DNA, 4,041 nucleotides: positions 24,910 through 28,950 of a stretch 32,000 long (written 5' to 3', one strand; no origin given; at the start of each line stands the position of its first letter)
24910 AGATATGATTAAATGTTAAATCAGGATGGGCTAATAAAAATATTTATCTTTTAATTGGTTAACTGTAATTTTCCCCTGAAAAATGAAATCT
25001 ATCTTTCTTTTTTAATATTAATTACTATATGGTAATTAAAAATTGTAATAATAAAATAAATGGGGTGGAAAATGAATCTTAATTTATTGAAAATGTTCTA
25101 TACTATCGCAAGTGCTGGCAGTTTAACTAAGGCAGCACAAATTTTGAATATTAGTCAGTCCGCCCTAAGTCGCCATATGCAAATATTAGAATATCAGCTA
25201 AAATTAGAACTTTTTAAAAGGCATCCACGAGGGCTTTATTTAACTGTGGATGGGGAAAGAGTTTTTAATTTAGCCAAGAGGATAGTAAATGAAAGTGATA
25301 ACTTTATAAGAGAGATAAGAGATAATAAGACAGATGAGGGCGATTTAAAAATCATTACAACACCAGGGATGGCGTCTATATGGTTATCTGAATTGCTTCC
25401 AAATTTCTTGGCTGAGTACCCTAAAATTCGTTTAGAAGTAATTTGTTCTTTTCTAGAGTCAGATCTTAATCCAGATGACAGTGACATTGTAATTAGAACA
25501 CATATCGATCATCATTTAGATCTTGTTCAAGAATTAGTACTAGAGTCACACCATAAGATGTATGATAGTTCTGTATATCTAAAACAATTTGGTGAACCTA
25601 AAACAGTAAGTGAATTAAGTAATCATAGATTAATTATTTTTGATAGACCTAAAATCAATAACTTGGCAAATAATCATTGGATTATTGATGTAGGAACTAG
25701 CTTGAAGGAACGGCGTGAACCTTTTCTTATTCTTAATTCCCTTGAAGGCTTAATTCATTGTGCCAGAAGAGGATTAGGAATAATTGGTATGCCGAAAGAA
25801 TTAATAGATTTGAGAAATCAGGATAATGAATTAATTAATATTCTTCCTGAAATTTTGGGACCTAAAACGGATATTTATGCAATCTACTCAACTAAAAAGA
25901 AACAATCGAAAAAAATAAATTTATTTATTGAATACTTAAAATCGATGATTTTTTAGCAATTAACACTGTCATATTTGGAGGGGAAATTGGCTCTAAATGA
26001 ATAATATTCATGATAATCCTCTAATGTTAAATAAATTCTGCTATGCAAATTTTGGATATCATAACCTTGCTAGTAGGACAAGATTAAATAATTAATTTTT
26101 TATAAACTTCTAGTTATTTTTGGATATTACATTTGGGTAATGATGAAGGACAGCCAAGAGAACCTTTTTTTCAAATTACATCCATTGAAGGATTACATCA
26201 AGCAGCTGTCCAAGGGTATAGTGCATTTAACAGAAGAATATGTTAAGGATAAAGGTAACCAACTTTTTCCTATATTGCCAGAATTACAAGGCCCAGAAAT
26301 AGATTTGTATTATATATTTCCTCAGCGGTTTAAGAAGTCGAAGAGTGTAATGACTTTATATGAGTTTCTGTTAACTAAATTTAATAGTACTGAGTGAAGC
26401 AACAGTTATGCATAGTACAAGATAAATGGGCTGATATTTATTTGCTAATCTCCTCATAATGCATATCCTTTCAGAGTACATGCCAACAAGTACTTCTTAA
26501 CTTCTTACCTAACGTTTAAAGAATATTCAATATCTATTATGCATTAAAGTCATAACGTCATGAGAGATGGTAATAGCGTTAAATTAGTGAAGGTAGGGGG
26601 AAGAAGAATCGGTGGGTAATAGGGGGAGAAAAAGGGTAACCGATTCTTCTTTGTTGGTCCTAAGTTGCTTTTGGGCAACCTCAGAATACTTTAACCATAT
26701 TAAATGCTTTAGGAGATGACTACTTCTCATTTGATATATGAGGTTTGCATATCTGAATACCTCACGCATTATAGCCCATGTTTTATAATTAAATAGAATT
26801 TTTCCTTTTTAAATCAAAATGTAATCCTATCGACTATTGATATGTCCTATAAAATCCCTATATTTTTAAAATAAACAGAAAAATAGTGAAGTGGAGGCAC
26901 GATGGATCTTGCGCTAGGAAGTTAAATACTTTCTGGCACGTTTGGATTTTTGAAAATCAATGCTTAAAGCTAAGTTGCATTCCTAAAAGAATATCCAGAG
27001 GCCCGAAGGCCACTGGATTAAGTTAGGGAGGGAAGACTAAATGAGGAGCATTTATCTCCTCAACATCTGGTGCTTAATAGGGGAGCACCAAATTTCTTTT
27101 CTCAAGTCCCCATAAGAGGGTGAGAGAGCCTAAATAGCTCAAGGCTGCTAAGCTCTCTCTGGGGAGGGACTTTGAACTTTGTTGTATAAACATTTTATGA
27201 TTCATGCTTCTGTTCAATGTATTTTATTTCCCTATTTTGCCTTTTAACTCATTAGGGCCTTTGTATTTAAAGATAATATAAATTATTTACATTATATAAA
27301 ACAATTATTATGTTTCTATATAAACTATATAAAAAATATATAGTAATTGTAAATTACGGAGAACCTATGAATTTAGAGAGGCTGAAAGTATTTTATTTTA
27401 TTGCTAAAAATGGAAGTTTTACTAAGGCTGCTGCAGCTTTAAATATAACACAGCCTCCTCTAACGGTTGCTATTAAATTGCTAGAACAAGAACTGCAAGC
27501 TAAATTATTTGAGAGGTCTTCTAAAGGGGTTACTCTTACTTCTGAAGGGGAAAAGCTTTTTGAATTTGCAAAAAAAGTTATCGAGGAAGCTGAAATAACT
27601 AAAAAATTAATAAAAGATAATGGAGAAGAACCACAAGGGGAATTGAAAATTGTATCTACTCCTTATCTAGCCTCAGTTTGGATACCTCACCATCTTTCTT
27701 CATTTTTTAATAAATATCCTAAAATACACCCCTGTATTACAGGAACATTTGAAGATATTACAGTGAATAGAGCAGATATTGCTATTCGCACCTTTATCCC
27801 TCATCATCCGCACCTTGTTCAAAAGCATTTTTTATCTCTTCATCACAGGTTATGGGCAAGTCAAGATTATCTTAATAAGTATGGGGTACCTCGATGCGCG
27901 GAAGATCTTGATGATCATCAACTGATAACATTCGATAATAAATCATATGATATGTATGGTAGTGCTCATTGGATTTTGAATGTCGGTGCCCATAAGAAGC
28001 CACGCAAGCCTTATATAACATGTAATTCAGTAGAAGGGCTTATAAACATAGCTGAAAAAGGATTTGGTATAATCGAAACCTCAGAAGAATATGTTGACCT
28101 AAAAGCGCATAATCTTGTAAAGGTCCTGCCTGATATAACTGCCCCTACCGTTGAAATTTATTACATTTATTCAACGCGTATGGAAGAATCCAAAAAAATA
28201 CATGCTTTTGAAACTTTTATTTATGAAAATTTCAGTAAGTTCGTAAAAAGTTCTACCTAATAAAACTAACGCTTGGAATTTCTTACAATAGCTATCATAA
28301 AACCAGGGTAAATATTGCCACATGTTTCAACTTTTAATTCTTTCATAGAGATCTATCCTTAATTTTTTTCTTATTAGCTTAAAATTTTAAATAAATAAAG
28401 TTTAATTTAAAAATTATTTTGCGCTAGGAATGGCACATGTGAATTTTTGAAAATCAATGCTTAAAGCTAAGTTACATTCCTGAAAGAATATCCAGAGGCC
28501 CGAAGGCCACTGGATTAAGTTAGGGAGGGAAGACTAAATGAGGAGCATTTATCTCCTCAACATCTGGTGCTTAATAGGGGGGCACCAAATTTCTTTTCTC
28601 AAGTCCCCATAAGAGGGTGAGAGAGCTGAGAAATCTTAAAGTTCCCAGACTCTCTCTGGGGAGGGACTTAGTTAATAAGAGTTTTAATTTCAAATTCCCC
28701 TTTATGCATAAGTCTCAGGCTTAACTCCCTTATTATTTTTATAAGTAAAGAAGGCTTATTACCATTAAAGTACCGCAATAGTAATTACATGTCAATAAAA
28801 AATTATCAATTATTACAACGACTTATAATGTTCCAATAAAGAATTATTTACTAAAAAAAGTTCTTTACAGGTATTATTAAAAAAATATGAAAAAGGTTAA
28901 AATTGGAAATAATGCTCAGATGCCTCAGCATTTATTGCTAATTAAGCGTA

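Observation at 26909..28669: Two direct copies of a sharply bounded, hairpin-dense ~250-264 bp element with a near-identical core and a swapped apical segment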

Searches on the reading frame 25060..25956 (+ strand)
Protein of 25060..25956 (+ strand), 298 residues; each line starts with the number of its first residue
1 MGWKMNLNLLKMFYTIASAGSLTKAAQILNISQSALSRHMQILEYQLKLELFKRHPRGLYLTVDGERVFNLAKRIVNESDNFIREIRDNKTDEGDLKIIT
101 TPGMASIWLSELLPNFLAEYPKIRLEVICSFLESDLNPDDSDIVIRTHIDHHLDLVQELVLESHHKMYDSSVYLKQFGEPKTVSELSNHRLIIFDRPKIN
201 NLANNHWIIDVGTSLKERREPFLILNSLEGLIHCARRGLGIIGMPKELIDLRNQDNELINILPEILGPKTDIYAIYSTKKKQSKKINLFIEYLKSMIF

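Call 11: search_protein_families(library=pfam, proteins=[window:25060-25956:+])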
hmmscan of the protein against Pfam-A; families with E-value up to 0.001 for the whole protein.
window:25060-25956:+ (298 aa): 2 families
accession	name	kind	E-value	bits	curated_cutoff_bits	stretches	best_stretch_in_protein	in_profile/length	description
PF03466.25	LysR_substrate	-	9.6e-24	84.4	28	1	92-295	4-206/209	LysR substrate binding domain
PF00126.33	HTH_1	-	2.1e-18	66.4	26.6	1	7-66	1-60/60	Bacterial regulatory helix-turn-helix protein, lysR family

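Call 65: search_protein_families(library=ncbifam, proteins=[window:25060-25956:+], max_evalue=0.00001)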
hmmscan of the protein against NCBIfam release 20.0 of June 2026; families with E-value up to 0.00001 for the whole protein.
window:25060-25956:+ (298 aa): 52 families (the best 25 are shown)
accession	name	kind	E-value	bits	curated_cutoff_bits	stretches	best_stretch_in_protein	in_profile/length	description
NF040888.1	trans_reg_YafC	equivalog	7.9e-37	126.7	470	1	5-296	3-292/293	DNA-binding transcriptional regulator YafC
NF008352.0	PRK11139.1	subfamily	5.4e-31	107.8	288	1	7-296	8-291/305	transcriptional regulator GcvA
NF007491.0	PRK10086.1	equivalog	6.1e-30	104.1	316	1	6-296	18-308/313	DNA-binding transcriptional regulator DsdC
NF040786.1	LysR_Sec_metab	equivalog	3.5e-27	95.2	250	1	5-129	1-126/298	selenium metabolism-associated LysR family transcriptional regulator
TIGR03418.1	chol_sulf_TF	equivalog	1.8e-26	92.9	324.8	1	6-294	2-289/291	choline sulfate utilization transcriptional regulator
NF007917.1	PRK10632.1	equivalog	1.6e-23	83.3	425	1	10-295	7-290/303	HTH-type transcriptional activator AaeR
NF007315.1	PRK09801.1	equivalog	3.3e-23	82.2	398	1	10-295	11-294/301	L-tartrate utilization transcriptional activator TtdR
NF008416.0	PRK11242.1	equivalog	5.2e-20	72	277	1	7-196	3-197/300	transcriptional regulator CynR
NF058504.1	TransRegCcpCBac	equivalog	9.2e-20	71.2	400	1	5-131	1-128/287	transcriptional regulator CcpC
TIGR02036.1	dsdC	equivalog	1.6e-19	70.1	352.4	1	7-295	10-299/302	DNA-binding transcriptional regulator DsdC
NF047520.1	trans_act_CidR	equivalog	3.4e-19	69.1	415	1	5-195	1-195/292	cidABC operon transcriptional activator CidR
NF047354.1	trans_reg_GltC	equivalog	1e-18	67.9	300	1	5-168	1-170/290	glutamate biosynthesis transcriptional regulator GltC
NF008722.0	PRK11716.1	equivalog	1.5e-18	66.9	246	1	5-127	1-124/293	HTH-type transcriptional activator IlvY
TIGR03339.1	phn_lysR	subfamily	1.2e-17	64.1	341.1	1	10-128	2-118/279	aminoethylphosphonate catabolism associated LysR family transcriptional regulator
NF047711.1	PutUtilRegPtrR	equivalog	1.5e-17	63.7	400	1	5-129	1-124/283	putrescine utilization regulator PtrR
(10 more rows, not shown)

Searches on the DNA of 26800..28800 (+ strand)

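Call 7: search_rna_families(source=window, start=26800, end=28800, threshold=evalue, max_evalue=10, show_alignments=3)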
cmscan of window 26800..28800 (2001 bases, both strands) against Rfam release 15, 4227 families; matches with E-value up to 10: 3.
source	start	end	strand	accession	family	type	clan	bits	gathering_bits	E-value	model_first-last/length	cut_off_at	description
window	28004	28050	+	RF02934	caiA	Gene; sRNA;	-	21.1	55.5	1.8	1-78/78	no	caiA RNA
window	26832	26993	+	RF02116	FAS-AS1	Gene; lncRNA;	-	21.1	55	7.2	1-171/171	no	FAS antisense RNA 1 conserved region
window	27791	27811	-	RF01126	sR41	Gene; snRNA; snoRNA; CD-box;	-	13.2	54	4.7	1-53/53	no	Small nucleolar RNA sR41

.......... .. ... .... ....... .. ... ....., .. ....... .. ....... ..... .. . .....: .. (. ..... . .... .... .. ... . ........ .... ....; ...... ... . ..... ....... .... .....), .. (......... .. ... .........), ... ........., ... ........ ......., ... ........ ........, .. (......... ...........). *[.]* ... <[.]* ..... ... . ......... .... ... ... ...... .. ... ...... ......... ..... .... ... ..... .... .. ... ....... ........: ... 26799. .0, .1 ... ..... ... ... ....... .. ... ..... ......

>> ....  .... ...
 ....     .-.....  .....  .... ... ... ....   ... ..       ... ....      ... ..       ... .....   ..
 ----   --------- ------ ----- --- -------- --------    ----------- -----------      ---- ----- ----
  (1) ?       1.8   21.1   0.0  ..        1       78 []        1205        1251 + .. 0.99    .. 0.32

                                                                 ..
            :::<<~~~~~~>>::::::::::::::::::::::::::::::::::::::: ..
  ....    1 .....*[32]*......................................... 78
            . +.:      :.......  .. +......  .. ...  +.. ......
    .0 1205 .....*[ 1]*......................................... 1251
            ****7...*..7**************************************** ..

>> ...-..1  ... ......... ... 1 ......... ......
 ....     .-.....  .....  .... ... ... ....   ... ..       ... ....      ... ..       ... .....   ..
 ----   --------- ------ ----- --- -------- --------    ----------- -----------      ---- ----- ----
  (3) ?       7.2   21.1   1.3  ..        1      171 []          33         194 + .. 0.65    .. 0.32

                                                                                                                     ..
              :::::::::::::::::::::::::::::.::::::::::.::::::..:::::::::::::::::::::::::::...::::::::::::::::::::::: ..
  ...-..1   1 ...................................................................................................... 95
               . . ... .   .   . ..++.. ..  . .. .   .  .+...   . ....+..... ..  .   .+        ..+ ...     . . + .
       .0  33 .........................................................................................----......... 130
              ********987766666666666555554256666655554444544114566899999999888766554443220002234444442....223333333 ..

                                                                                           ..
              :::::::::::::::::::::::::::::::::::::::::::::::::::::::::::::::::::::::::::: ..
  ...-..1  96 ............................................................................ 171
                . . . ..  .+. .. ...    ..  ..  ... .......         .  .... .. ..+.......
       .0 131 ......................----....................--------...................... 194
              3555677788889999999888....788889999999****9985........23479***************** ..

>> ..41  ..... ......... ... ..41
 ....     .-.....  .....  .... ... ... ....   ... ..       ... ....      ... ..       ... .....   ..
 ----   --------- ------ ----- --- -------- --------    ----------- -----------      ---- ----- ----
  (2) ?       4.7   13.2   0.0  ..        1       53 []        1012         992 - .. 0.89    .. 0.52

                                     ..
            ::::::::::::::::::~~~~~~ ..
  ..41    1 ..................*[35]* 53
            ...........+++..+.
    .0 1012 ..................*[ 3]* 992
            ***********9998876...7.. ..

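Call 66: search_rna_families(sources=[L015, L005, L011, L003], threshold=evalue, max_evalue=5)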
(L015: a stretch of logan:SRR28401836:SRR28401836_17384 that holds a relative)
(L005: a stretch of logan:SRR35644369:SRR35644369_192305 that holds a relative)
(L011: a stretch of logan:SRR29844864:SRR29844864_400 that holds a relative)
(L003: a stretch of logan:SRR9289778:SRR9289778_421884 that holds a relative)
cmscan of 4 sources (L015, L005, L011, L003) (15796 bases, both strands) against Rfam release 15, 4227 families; matches with E-value up to 5: 5.
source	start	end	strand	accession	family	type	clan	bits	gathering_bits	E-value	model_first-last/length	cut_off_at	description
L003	4825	4888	+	RF00151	SNORD58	Gene; snRNA; snoRNA; CD-box;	CL00064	25.8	42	0.09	1-65/65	no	Small nucleolar RNA SNORD58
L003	4059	4126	-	RF02495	ohsC_RNA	Gene; antitoxin;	-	25.4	50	3.7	1-77/77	no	Oppression of Hydrophobic ORF by sRNA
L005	949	983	+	RF01962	RMST_1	Gene; lncRNA;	-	23.3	40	0.094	1-61/61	no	Rhabdomyosarcoma 2 associated transcript conserved region 1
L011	322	399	-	RF00531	snoMe28S-Gm3113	Gene; snRNA; snoRNA; CD-box;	-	23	70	4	1-84/84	no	Small nucleolar RNA Me28S-Gm3113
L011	5581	5638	-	RF03328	mir-606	Gene; miRNA;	-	20.7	80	3.7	1-84/84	no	mir-606 microRNA precursor family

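Call 78: search_dna_similar(query=window:26909-27172:+, collection=plasmids, mode=distant, max_rows=5)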
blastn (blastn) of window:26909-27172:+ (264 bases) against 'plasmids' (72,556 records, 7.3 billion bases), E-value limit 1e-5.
No match.

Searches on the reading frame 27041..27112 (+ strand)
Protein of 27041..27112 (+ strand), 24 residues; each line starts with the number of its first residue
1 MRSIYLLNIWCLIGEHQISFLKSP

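Call 84: search_protein_families(library=pfam, proteins=[window:27041-27112:+], max_evalue=10)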
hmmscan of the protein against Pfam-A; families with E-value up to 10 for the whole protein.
seq(24 aa): 0 families
